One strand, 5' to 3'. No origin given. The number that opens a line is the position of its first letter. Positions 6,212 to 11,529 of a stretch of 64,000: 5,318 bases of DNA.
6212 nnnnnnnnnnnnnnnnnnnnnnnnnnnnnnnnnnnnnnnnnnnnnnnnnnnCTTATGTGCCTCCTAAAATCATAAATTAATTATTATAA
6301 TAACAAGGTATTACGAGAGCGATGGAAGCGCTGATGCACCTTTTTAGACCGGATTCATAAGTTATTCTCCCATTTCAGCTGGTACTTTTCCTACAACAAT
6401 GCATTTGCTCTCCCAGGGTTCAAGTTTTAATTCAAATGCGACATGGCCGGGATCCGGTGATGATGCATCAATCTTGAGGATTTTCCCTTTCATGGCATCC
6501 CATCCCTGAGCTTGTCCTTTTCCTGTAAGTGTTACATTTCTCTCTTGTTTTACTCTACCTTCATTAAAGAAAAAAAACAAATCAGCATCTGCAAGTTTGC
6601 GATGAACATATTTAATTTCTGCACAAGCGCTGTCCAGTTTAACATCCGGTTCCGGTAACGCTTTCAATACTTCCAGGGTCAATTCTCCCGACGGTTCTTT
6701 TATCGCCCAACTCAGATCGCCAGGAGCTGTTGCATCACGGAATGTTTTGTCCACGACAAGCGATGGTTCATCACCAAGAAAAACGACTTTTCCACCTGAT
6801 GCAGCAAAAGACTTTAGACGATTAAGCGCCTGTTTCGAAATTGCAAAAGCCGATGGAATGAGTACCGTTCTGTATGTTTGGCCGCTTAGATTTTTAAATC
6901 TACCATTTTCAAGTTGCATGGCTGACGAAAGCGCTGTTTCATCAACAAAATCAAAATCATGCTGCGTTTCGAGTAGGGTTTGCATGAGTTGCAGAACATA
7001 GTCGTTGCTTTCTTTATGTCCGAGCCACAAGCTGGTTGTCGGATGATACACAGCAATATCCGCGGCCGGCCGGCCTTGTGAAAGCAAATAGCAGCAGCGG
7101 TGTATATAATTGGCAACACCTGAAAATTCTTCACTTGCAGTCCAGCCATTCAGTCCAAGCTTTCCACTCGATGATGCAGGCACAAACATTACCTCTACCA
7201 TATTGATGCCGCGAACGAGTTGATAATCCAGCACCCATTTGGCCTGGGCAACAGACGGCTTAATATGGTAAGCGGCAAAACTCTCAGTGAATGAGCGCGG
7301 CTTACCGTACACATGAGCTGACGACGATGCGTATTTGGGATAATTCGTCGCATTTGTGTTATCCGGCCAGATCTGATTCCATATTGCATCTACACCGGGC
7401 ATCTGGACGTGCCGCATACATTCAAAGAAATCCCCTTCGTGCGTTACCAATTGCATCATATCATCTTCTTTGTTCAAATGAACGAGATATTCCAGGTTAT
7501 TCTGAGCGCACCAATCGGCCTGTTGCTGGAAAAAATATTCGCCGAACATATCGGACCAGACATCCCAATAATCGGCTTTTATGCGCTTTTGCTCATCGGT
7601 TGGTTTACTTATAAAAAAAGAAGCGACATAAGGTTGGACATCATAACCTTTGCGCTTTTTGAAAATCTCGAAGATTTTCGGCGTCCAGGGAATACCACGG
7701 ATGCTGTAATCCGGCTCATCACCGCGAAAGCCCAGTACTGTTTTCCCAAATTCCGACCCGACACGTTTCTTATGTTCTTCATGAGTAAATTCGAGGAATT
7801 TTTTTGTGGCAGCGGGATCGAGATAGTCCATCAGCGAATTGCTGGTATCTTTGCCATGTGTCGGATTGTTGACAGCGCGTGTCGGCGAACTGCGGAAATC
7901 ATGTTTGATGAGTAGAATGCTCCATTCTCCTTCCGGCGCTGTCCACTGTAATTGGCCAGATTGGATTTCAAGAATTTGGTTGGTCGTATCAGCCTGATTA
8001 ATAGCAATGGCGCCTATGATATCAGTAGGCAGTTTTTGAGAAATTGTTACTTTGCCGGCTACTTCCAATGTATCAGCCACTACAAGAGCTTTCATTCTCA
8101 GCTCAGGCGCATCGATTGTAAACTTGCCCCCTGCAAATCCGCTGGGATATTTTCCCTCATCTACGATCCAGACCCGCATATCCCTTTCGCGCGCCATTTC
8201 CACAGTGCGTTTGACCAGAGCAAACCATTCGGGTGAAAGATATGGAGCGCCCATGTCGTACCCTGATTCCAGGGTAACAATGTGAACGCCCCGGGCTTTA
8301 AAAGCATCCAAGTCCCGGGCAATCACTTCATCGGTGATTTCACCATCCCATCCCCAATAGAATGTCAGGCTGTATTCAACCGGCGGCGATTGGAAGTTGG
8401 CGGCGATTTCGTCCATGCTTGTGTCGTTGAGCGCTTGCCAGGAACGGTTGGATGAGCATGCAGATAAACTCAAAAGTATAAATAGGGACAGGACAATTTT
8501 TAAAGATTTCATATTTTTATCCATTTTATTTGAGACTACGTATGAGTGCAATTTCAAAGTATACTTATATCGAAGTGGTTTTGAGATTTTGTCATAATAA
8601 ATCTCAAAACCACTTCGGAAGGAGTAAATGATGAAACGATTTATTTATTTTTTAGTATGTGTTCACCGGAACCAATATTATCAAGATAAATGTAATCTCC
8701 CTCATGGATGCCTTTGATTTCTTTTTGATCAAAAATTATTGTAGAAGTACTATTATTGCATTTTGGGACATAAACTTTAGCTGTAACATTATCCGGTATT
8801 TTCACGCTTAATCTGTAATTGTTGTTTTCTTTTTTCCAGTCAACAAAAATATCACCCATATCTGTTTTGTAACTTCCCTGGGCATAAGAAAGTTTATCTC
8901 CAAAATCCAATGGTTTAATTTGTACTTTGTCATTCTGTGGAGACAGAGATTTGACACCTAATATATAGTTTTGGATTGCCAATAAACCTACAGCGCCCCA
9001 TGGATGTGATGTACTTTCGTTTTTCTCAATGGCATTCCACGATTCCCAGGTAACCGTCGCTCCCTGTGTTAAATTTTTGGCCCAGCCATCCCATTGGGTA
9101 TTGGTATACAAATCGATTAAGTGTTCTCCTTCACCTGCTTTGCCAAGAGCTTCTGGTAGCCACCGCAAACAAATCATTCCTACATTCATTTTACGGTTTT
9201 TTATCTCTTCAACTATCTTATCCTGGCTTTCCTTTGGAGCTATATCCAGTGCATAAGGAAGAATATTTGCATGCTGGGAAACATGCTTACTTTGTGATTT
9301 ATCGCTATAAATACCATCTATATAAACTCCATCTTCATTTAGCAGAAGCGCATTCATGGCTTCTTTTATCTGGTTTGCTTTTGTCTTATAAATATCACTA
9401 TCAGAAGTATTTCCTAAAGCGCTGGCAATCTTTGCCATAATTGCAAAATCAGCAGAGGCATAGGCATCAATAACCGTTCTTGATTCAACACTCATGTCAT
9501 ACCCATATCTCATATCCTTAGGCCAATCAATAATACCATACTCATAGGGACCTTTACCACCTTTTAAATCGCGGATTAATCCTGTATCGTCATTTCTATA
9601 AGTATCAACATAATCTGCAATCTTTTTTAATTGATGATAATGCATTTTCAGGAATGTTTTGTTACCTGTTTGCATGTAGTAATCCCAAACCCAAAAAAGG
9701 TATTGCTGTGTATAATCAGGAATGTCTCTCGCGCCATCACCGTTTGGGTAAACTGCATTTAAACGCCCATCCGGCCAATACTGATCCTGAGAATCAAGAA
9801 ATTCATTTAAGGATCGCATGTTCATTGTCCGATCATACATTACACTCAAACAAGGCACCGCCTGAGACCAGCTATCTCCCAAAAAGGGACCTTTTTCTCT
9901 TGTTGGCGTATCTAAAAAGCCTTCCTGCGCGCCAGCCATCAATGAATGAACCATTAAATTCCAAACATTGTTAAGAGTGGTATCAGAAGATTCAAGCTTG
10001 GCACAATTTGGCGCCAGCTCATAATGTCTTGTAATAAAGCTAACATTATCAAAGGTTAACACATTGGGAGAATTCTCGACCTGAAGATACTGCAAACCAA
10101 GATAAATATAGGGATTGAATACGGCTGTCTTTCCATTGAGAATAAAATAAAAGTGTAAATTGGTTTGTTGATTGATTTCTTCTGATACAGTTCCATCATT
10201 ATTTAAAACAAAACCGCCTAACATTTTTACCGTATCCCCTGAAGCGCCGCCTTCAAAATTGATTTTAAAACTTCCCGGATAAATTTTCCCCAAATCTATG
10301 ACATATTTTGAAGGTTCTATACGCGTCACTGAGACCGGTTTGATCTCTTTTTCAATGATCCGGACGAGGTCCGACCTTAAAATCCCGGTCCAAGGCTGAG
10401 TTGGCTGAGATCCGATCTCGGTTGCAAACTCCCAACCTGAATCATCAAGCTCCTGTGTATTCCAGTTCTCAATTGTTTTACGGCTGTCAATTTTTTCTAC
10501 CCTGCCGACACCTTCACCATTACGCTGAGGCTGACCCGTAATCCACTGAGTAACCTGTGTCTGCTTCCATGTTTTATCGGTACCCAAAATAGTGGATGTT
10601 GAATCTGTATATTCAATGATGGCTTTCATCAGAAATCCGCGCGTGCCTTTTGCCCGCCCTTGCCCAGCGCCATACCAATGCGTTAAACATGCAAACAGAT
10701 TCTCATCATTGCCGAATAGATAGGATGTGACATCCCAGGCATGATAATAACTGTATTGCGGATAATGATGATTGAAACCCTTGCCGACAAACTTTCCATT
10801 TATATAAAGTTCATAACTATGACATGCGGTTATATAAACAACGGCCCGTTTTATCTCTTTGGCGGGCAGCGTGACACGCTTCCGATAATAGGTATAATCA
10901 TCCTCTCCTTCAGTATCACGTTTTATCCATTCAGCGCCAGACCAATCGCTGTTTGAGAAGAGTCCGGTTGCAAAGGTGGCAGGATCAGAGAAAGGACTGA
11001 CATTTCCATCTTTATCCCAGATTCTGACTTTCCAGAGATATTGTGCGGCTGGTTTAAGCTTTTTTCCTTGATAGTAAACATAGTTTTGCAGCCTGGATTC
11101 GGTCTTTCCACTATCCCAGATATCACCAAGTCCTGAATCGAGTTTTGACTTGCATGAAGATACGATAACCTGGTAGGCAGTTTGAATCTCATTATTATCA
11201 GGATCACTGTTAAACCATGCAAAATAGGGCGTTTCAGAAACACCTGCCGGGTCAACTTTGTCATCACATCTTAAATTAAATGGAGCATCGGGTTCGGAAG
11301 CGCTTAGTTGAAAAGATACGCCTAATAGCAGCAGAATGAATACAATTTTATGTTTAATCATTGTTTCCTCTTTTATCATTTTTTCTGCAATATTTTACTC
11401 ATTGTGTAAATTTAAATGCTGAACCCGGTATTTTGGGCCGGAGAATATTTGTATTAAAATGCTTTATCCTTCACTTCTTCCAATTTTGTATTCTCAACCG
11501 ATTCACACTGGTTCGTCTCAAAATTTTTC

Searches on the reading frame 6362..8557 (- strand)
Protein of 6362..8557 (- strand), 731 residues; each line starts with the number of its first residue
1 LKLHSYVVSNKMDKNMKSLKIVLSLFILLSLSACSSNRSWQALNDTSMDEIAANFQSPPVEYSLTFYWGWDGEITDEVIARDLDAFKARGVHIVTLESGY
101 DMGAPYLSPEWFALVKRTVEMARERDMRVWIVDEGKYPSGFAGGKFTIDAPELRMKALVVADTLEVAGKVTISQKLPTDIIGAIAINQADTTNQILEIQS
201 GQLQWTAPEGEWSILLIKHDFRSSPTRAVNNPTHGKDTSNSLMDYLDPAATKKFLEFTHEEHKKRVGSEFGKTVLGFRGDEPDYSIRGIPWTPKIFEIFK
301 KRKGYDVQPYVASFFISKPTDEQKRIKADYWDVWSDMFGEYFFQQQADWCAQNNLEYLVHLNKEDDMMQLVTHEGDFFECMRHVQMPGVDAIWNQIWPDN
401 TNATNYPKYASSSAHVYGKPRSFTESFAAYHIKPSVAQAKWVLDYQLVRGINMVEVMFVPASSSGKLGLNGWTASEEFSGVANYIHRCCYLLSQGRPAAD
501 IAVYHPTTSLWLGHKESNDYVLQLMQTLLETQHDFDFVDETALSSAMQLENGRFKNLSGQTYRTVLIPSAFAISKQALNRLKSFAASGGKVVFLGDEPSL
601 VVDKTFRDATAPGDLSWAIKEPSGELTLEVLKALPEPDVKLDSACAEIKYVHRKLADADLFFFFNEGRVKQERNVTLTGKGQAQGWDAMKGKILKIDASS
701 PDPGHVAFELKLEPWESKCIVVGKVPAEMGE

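Call 20: search_protein_families(library=pfam, proteins=[window:6362-8557:-], max_evalue=0.00001)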
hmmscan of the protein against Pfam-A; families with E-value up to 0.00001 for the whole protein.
window:6362-8557:- (731 aa): 1 family
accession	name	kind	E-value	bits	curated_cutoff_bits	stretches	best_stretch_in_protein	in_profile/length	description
PF17132.9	Glyco_hydro_106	-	1.6e-53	182.8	29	1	199-696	229-739/743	alpha-L-rhamnosidase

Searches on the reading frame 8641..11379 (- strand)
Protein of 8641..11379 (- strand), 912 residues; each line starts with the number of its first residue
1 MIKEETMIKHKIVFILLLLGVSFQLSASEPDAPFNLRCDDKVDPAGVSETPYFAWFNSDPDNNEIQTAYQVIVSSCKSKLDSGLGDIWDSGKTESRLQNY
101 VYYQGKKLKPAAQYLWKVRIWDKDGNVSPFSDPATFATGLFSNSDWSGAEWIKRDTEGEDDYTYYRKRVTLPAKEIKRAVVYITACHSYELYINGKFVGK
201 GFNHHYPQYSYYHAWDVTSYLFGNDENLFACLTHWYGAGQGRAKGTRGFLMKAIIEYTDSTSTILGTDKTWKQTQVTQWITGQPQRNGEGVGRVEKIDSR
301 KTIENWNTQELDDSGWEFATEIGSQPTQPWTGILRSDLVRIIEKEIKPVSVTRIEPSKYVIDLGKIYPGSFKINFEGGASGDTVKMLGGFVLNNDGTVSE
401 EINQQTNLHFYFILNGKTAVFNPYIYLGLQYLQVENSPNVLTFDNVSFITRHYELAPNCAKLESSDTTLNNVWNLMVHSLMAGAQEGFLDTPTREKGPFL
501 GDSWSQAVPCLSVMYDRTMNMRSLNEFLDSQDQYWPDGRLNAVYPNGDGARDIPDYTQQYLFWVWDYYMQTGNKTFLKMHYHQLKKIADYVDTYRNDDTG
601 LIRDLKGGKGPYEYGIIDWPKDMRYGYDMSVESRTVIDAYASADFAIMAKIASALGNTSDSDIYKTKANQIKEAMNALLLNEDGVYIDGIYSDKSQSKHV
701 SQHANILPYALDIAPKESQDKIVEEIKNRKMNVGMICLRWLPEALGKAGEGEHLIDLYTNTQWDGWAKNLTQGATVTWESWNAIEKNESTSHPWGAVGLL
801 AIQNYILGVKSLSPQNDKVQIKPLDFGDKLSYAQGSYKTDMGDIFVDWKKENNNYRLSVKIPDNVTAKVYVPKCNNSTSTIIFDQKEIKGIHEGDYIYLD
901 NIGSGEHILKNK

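Call 20: search_protein_families(library=pfam, proteins=[window:8641-11379:-], max_evalue=0.00001)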
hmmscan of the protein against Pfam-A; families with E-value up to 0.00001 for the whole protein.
window:8641-11379:- (912 aa): 7 families
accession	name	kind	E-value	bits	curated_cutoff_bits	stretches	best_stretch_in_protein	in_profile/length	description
PF17389.8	Bac_rhamnosid6H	-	4.5e-45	154.8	24.5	1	460-794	4-327/339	Bacterial alpha-L-rhamnosidase 6 hairpin glycosidase domain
PF25788.1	Ig_Rha78A_N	-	2.1e-26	92.7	27.4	1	35-141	3-104/105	Rha78A-like, N-terminal immunoglobulin domain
PF08531.16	Bac_rhamnosid_N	-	5.9e-17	62.5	25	1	174-322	1-153/172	Alpha-L-rhamnosidase N-terminal domain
PF17390.7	Bac_rhamnosid_C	-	2.2e-11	43.8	22.1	1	809-877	2-69/78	Bacterial alpha-L-rhamnosidase C-terminal domain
PF22422.2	MGH1-like_GH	-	4.9e-09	36.6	27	1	524-730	28-268/356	Mannosylglycerate hydrolase MGH1-like glycoside hydrolase domain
PF05592.18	Bac_rhamnosid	-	5.1e-09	36.4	22.2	1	353-444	2-94/102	Bacterial alpha-L-rhamnosidase concanavalin-like domain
PF01204.24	Trehalase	-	2e-06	27.4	21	1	647-766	319-431/512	Trehalase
